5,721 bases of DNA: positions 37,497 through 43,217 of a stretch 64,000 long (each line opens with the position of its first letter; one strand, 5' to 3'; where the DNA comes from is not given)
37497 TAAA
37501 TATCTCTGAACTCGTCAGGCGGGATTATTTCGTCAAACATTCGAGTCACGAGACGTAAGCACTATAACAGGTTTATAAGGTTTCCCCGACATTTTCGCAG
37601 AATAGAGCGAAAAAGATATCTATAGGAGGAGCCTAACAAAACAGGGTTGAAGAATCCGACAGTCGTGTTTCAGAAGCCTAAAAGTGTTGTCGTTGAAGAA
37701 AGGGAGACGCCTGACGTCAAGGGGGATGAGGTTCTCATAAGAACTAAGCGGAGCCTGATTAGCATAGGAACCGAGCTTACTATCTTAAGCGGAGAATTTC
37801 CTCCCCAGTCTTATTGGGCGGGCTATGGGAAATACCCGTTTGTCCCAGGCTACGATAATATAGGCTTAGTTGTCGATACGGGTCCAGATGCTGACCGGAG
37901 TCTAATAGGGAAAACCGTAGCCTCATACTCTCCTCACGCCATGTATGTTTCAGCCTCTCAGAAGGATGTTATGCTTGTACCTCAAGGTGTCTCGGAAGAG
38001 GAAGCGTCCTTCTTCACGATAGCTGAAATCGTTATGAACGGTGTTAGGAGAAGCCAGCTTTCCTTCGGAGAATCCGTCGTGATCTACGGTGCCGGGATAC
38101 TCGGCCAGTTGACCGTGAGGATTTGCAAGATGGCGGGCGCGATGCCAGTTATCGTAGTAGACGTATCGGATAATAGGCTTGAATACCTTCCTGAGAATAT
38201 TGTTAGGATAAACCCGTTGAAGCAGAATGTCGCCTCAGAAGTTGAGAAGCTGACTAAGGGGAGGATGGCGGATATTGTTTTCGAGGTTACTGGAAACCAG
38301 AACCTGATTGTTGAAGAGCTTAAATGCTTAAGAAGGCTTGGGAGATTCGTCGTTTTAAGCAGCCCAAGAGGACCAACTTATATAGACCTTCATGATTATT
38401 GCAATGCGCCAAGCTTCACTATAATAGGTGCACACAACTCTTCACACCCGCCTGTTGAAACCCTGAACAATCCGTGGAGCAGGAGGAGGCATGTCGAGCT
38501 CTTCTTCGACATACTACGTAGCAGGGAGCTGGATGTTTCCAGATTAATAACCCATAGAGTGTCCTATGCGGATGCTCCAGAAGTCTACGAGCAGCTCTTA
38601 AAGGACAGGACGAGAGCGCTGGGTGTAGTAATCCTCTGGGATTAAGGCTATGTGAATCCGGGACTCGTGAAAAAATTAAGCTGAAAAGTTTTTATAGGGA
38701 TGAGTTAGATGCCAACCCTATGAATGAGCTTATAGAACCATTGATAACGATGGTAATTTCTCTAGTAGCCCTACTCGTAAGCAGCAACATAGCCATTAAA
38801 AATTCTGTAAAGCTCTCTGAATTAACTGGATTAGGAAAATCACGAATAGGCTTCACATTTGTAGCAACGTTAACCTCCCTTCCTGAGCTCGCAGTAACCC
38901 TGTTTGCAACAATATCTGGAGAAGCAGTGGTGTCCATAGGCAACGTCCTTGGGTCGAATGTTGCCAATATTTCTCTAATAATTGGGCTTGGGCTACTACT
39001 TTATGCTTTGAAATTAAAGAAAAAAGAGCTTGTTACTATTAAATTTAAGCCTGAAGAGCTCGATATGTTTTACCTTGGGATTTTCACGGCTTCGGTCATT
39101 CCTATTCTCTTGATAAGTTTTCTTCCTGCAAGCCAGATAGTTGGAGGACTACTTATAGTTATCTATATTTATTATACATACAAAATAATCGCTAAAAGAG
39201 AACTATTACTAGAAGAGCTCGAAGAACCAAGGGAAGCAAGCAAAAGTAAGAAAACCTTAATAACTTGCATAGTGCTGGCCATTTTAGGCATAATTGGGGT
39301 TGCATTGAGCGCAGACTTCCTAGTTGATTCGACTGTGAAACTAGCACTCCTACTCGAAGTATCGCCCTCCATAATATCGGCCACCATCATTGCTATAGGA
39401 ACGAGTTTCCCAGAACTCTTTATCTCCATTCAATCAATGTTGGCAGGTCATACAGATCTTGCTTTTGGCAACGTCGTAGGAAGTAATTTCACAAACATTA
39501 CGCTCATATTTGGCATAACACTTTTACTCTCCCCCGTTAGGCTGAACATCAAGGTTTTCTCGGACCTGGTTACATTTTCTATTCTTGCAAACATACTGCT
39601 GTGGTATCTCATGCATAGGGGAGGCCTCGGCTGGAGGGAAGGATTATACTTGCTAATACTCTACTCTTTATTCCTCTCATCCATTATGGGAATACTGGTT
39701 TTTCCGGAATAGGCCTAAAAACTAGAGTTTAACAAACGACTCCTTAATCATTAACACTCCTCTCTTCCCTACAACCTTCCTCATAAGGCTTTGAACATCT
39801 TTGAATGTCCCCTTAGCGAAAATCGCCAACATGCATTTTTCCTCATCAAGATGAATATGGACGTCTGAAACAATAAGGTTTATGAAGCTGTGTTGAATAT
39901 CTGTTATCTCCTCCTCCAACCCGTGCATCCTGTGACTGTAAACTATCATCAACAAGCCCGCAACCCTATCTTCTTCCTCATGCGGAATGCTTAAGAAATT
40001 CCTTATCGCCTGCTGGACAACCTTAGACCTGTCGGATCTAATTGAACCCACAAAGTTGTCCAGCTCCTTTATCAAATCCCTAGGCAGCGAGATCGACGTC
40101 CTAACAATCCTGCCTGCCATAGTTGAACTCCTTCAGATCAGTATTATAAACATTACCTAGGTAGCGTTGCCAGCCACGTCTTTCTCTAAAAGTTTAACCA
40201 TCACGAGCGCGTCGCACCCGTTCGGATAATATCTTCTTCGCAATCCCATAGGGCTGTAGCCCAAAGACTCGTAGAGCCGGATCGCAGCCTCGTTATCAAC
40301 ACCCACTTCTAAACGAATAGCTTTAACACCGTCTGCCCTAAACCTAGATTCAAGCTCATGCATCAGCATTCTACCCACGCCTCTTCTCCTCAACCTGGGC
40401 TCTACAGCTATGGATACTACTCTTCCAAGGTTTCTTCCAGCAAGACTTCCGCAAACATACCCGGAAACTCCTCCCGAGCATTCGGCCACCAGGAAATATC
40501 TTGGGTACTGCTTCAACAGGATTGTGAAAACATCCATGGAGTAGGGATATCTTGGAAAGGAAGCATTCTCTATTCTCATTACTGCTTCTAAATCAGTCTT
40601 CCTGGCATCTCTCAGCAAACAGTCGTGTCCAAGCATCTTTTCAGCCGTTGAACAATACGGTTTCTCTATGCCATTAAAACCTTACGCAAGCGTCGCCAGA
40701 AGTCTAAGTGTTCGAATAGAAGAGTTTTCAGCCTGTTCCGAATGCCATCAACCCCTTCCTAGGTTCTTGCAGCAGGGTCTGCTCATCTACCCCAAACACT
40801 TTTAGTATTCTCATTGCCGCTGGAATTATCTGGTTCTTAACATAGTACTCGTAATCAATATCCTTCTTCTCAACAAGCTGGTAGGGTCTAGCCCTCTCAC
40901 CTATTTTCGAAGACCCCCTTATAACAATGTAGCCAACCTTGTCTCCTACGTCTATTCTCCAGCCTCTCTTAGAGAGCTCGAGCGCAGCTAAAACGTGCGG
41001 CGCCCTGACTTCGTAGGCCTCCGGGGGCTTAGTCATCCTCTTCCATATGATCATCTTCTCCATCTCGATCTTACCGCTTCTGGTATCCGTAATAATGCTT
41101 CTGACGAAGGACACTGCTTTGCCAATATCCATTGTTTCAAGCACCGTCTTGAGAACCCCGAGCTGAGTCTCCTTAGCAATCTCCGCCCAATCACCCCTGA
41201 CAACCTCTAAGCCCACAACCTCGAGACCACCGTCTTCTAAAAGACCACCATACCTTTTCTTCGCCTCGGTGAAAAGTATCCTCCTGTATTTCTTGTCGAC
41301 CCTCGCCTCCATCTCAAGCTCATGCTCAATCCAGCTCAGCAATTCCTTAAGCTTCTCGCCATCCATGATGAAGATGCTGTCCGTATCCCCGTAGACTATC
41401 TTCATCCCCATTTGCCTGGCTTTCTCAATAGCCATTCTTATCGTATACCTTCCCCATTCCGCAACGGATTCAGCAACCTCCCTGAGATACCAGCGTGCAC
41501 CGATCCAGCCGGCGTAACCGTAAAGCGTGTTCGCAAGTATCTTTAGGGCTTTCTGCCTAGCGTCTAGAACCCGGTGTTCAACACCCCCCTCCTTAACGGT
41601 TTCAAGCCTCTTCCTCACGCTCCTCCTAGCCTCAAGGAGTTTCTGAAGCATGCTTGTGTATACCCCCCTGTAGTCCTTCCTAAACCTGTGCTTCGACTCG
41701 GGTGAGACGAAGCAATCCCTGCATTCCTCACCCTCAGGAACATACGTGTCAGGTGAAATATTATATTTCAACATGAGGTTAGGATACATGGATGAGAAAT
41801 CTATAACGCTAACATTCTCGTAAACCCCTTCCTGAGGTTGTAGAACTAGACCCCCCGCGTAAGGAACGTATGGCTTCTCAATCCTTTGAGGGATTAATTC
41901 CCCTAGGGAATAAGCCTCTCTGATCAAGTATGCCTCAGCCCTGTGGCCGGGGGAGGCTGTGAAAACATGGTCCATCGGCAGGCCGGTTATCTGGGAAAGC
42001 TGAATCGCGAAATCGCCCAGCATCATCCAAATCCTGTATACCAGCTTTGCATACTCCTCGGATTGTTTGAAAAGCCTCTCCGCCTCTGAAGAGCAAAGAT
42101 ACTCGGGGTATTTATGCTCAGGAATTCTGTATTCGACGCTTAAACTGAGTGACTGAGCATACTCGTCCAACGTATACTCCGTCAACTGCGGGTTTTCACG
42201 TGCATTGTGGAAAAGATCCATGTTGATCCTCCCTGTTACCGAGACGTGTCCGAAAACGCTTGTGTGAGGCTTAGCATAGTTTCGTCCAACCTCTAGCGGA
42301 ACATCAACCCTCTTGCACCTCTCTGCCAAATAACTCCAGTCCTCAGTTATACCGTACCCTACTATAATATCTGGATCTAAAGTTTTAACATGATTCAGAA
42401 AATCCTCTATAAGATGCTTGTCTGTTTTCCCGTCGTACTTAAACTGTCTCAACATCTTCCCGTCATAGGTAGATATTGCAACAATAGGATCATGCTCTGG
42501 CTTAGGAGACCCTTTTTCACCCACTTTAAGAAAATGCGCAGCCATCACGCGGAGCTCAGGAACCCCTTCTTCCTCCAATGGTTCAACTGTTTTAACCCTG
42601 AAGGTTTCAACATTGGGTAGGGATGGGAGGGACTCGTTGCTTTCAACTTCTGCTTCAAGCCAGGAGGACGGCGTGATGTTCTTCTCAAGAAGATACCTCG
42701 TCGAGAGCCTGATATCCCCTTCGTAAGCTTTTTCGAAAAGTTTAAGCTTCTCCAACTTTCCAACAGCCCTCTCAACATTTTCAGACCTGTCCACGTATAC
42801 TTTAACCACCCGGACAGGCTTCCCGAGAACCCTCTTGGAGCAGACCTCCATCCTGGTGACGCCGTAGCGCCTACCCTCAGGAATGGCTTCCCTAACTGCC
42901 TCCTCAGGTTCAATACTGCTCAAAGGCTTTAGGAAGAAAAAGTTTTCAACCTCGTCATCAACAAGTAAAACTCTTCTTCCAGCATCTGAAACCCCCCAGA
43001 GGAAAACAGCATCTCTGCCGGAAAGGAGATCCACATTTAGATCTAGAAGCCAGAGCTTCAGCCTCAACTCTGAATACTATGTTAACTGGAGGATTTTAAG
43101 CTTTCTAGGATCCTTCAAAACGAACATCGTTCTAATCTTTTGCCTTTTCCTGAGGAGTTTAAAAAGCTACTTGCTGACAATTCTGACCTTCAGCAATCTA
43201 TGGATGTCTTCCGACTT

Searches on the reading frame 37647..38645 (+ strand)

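Call 29: search_protein_families(library=pfam, proteins=[window:37647-38645:+], max_evalue=0.0001)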
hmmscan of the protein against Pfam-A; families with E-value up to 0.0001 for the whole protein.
window:37647-38645:+ (332 aa): 2 families
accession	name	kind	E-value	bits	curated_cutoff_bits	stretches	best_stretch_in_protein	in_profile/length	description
PF00107.32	ADH_zinc_N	-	4e-17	62.8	31.8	1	152-265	2-115/129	Zinc-binding dehydrogenase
PF08240.17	ADH_N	-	4.5e-05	24.1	23.5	0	27-92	3-61/104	Alcohol dehydrogenase GroES-like domain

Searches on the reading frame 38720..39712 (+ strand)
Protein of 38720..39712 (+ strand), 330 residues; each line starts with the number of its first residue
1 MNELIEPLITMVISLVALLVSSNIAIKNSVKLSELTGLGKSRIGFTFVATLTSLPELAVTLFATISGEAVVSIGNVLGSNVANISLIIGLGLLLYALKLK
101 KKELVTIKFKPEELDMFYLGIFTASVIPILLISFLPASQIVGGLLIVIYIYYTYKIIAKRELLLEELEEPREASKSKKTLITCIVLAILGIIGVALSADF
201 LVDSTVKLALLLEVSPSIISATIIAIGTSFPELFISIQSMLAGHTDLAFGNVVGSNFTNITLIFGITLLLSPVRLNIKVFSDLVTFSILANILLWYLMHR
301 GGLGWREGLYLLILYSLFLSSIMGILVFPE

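Call 29: search_protein_families(library=pfam, proteins=[window:38720-39712:+], max_evalue=0.0001)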
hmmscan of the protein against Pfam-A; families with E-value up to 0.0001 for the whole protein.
window:38720-39712:+ (330 aa): 1 family
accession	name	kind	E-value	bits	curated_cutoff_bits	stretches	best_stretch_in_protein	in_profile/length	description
PF01699.29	Na_Ca_ex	-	6.1e-51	172.8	24.9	2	184-320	3-147/151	Sodium/calcium exchanger protein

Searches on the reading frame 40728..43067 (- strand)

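Call 29: search_protein_families(library=pfam, proteins=[window:40728-43067:-], max_evalue=0.0001)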
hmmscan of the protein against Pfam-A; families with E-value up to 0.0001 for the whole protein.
window:40728-43067:- (779 aa): 2 families
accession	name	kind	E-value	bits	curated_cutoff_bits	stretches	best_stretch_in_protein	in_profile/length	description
PF00136.26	DNA_pol_B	-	4.9e-62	210.6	23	1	364-756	2-451/453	DNA polymerase family B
PF03104.25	DNA_pol_B_exo1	-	2.5e-21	76.6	23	2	214-302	141-241/242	DNA polymerase family B, exonuclease domain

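Call 70: search_protein_families(library=ncbifam, proteins=[window:40728-43067:-], max_evalue=1e-8)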
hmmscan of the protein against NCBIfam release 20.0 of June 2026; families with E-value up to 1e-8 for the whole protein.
window:40728-43067:- (779 aa): 9 families
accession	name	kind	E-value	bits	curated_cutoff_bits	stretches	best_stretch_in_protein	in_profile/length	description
TIGR00592.1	pol2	superfamily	7e-72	242.9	239.95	1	215-755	587-1175/1176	DNA polymerase (pol2)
NF004421.0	PRK05762.1-2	equivalog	7.4e-68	229.6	570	2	16-573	20-568/795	DNA polymerase II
NF004419.0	PRK05761.1-5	equivalog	3.8e-63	213.8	1285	1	402-763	551-918/932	DNA-directed DNA polymerase I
NF004417.0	PRK05761.1-3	equivalog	5e-60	203.4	780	1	403-765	485-851/858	DNA-directed DNA polymerase I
NF004422.0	PRK05762.1-4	equivalog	7.4e-43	147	1103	1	87-767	80-783/789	DNA polymerase II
NF004415.0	PRK05761.1-1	equivalog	2.4e-42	144.9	1289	1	403-762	494-861/883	DNA-directed DNA polymerase I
NF004416.0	PRK05761.1-2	equivalog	1.2e-38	132.9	516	1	357-744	263-636/665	type B DNA-directed DNA polymerase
NF004420.0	PRK05762.1-1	equivalog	7.2e-31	107.6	1435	2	350-568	348-552/783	DNA polymerase II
NF004418.0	PRK05761.1-4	subfamily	4.9e-30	104.4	692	1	405-763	325-698/717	type B DNA-directed DNA polymerase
